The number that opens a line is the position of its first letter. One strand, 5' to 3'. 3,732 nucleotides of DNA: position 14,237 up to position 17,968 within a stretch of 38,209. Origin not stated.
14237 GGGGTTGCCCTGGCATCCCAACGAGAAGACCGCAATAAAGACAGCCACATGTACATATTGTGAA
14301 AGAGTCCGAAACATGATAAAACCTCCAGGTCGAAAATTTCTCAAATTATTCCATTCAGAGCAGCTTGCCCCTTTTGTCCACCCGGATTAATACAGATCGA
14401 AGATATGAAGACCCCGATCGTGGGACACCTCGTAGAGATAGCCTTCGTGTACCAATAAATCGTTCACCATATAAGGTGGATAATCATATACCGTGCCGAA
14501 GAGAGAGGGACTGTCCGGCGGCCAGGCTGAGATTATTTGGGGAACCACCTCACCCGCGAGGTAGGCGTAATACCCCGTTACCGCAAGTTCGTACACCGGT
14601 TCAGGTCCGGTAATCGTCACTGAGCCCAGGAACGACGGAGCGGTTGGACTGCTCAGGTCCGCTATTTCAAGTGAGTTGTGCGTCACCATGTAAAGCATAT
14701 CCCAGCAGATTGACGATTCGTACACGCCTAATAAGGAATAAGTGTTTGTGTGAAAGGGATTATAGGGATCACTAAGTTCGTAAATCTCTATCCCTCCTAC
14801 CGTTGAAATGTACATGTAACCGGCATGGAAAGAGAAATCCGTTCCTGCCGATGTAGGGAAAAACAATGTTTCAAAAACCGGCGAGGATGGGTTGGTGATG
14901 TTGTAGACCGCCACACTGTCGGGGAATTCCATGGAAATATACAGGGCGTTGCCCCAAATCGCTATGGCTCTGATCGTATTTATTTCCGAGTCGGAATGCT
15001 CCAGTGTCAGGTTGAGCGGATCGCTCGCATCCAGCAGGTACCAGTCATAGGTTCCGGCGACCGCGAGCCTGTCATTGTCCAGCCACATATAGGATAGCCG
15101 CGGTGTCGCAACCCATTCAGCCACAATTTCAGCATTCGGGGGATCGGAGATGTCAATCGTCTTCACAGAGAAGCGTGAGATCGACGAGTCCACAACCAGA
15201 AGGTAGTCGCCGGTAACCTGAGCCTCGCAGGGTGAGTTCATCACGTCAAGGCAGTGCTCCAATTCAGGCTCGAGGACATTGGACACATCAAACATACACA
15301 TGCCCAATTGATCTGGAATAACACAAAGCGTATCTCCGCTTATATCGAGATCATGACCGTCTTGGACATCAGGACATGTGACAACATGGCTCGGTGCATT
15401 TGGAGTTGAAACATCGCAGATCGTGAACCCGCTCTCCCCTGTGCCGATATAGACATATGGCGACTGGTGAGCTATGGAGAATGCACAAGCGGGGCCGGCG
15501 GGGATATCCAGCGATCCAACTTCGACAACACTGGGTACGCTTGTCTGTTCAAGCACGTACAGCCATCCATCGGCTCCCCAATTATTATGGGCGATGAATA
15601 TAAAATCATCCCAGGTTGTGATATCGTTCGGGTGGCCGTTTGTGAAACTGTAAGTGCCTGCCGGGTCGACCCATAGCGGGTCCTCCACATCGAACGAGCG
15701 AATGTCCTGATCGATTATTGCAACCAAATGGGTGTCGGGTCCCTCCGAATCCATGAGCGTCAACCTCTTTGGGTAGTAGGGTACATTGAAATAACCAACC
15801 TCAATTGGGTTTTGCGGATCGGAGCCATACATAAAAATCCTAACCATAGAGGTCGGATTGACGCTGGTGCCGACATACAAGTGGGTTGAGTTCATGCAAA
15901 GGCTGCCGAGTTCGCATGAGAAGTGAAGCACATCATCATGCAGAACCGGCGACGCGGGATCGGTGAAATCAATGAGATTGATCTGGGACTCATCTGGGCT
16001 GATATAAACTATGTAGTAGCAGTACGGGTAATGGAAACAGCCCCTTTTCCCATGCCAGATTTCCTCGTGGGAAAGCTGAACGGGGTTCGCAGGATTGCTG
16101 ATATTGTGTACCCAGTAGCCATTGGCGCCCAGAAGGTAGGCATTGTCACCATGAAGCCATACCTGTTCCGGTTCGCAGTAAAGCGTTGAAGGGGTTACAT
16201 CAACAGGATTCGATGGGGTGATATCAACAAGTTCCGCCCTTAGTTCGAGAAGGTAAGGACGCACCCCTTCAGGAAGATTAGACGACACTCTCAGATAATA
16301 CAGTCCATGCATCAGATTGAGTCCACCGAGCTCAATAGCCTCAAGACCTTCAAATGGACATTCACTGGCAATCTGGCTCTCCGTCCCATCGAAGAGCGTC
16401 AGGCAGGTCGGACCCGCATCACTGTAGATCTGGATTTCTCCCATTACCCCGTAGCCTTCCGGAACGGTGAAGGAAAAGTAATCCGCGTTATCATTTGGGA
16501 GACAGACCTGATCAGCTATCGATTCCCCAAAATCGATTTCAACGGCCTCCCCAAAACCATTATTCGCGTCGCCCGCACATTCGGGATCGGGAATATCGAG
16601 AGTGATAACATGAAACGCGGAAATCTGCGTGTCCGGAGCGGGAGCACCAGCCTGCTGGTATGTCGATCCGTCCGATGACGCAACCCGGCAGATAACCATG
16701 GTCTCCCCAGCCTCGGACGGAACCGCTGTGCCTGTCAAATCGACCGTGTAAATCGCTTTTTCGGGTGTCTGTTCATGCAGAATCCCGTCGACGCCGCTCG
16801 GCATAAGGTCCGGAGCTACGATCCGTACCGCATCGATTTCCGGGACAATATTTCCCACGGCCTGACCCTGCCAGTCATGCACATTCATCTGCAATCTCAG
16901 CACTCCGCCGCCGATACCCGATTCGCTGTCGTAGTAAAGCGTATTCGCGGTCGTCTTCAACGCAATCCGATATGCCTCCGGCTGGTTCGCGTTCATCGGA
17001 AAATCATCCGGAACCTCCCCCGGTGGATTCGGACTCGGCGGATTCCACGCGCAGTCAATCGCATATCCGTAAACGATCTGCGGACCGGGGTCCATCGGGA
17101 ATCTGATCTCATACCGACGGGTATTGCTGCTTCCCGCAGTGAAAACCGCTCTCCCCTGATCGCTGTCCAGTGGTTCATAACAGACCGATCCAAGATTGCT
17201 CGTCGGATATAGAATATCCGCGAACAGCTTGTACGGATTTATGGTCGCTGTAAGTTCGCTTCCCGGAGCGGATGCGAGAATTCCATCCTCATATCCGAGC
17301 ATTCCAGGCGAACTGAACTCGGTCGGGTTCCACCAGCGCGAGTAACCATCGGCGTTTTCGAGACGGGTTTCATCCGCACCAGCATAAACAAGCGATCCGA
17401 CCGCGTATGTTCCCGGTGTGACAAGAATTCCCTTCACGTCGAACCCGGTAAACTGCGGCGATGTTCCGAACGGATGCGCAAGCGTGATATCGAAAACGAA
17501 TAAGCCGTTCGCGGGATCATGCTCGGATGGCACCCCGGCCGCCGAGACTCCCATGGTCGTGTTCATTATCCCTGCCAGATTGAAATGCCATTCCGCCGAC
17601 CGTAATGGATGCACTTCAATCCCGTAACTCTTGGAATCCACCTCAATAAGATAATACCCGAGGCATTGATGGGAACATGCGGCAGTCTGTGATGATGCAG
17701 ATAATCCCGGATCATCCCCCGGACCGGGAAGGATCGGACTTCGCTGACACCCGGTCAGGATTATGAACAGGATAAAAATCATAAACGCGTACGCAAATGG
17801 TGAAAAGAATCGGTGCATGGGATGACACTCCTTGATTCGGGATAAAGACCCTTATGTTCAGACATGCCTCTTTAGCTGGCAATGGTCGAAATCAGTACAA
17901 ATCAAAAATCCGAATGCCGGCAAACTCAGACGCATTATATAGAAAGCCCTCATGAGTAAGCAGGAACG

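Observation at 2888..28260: Seven intact tandem paralogues of a ~1,140-aa lipoprotein occupy two thirds of the window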

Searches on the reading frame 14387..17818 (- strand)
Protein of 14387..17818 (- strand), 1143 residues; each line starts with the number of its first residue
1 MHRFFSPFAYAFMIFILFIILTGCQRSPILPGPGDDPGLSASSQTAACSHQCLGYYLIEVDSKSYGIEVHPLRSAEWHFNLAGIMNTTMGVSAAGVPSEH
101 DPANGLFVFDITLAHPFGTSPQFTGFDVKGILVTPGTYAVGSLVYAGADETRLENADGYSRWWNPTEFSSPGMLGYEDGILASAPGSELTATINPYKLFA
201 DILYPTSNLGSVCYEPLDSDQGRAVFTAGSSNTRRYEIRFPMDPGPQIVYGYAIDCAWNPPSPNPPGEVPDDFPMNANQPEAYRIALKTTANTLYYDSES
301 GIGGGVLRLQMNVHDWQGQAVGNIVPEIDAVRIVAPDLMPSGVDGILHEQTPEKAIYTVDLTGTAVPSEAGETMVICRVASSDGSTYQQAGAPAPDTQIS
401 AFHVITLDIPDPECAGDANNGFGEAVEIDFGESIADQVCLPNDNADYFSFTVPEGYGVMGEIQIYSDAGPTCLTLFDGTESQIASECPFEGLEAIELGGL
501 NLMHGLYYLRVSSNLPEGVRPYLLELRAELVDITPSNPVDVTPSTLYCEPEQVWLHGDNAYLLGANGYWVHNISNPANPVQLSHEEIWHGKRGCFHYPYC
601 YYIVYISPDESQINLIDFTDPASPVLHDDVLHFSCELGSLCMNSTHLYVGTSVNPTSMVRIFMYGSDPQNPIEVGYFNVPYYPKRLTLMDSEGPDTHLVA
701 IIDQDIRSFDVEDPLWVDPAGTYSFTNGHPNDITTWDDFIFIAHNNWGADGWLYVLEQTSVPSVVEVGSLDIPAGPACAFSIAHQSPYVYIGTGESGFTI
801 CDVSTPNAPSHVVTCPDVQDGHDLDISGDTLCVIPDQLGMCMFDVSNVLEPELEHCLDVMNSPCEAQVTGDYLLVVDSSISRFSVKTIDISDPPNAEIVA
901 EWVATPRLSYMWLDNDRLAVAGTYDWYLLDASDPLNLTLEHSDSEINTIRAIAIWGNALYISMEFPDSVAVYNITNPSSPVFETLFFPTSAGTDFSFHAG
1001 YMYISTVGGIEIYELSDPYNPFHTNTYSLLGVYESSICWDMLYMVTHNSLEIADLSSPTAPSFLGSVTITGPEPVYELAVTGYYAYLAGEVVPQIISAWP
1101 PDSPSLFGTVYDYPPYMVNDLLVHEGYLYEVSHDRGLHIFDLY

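Call 4: search_protein_families(library=pfam, proteins=[window:14387-17818:-], max_evalue=1)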
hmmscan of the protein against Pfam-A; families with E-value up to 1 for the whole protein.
window:14387-17818:- (1143 aa): 3 families
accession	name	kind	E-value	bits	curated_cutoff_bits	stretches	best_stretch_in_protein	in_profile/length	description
PF08309.17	LVIVD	-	4.6e-05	23.1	20.2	1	787-815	12-40/42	LVIVD repeat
PF09826.15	Beta_propel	-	0.13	11.5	22.4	0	944-1049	89-132/495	Beta propeller domain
PF02625.21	XdhC_CoxI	-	0.29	11.5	24.3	1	369-392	3-26/68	XdhC and CoxI family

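Call 5: search_protein_families(library=ncbifam, proteins=[window:14387-17818:-], max_evalue=1)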
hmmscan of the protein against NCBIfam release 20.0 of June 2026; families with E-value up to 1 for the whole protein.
window:14387-17818:- (1143 aa): 0 families

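Call 28: list_cluster_members(proteins=[P0029, window:14390-17818:-, window:17895-21317:-, window:24847-28260:-, window:31202-31594:-, window:31597-32067:-, window:36360-37016:-, window:35164-35556:-, window:28387-30474:+, window:6469-7209:-])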
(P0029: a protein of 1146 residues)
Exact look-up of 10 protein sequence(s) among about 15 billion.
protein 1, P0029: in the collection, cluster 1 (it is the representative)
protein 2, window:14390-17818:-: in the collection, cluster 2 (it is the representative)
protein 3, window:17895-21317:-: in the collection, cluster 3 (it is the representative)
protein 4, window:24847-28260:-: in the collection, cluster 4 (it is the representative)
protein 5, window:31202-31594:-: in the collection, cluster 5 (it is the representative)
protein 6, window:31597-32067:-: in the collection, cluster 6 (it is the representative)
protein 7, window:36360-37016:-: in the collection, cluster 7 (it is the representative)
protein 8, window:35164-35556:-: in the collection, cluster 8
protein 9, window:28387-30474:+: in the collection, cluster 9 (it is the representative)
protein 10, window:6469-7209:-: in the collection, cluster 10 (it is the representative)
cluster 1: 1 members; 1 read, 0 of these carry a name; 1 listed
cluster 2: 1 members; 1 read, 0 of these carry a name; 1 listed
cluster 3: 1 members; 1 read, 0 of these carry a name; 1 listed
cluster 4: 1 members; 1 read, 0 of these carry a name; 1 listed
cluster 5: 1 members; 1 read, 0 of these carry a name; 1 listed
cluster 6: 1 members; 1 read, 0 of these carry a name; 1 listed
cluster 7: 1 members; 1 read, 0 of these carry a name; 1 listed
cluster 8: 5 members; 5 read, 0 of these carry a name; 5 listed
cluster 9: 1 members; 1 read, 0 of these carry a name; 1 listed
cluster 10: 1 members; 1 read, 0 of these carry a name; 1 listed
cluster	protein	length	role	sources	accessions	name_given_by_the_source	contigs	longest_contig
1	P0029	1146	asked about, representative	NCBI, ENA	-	-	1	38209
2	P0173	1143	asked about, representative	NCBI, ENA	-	-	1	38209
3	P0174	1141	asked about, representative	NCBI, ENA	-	-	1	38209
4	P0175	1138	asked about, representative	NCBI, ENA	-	-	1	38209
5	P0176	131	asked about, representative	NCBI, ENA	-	-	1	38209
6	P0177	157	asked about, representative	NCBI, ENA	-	-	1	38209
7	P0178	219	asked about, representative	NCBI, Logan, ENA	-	-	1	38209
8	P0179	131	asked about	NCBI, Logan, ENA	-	-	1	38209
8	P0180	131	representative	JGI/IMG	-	-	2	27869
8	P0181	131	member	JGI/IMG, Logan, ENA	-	-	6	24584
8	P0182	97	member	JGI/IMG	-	-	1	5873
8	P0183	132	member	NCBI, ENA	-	-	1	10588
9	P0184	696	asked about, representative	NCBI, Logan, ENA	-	-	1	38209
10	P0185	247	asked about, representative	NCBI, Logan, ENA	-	-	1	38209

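Call 29: find_encoding_contigs(protein=window:14390-17818:-, flank=1000, max_places=3)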
Protein window:14390-17818:- (1143 aa): no gene with exactly this product is on record in the collection.

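Call 30: find_encoding_contigs(protein=window:14387-17818:-, flank=1000, max_places=3)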
Protein window:14387-17818:- (1143 aa): no gene with exactly this product is on record in the collection.

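Call 81: search_protein_families(library=padloc, proteins=[window:14387-17818:-], max_evalue=0.01)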
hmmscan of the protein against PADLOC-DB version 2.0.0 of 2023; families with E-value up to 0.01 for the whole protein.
window:14387-17818:- (1143 aa): 0 families

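Call 82: search_protein_families(library=phrogs, proteins=[window:14387-17818:-], max_evalue=0.01)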
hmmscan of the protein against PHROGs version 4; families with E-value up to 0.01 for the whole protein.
window:14387-17818:- (1143 aa): 1 family
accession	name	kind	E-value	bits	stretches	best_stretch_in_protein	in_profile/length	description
phrog_22523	-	unknown function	3e-09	37.4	1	942-1088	109-264/309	-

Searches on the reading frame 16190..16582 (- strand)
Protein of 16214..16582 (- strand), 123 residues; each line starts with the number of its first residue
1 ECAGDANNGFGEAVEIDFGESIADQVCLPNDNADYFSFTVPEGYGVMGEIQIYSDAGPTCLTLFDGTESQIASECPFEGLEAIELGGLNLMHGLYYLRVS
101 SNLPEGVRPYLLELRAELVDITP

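Call 19: search_protein_families(library=pfam, proteins=[window:16214-16582:-], max_evalue=1)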
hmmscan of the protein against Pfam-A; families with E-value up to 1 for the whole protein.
window:16214-16582:- (123 aa): 1 family
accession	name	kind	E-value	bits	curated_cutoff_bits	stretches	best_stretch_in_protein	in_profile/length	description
PF04151.21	PPC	-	0.046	15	25.9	1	34-101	3-70/70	Bacterial pre-peptidase C-terminal domain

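Call 56: search_solved_structures(query=A4, max_evalue=1, show_alignments=1)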
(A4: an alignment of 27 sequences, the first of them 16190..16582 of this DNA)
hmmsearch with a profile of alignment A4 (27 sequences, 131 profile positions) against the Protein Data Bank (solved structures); distinct sequences matched with E-value up to 1: 9.
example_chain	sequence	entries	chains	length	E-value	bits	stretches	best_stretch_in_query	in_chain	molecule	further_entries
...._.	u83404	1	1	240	4.8e-06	30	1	8-104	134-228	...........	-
4hpk_A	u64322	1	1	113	0.00048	23.5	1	8-104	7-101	Collagenase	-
4hpk_B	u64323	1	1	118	0.00053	23.3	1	8-104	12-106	Collagenase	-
1nqj_A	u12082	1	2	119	0.00054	23.3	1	8-104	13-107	class 1 collagenase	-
1nqd_A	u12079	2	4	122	0.00059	23.2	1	8-104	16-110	class 1 collagenase | Collagenase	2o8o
5sv5_A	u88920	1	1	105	0.0014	21.9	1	9-106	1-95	Microbial collagenase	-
6fwy_A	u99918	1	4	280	0.044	17.1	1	30-79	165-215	B-type Cna protein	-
9vgk_A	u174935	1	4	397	0.09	16.1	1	31-116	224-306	Ancestral L-tyrptophan synthase beta-subunit 1 K90A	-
9vgl_A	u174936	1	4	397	0.09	16.1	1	31-116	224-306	Ancestral L-tryptophan synthase beta-subunit 1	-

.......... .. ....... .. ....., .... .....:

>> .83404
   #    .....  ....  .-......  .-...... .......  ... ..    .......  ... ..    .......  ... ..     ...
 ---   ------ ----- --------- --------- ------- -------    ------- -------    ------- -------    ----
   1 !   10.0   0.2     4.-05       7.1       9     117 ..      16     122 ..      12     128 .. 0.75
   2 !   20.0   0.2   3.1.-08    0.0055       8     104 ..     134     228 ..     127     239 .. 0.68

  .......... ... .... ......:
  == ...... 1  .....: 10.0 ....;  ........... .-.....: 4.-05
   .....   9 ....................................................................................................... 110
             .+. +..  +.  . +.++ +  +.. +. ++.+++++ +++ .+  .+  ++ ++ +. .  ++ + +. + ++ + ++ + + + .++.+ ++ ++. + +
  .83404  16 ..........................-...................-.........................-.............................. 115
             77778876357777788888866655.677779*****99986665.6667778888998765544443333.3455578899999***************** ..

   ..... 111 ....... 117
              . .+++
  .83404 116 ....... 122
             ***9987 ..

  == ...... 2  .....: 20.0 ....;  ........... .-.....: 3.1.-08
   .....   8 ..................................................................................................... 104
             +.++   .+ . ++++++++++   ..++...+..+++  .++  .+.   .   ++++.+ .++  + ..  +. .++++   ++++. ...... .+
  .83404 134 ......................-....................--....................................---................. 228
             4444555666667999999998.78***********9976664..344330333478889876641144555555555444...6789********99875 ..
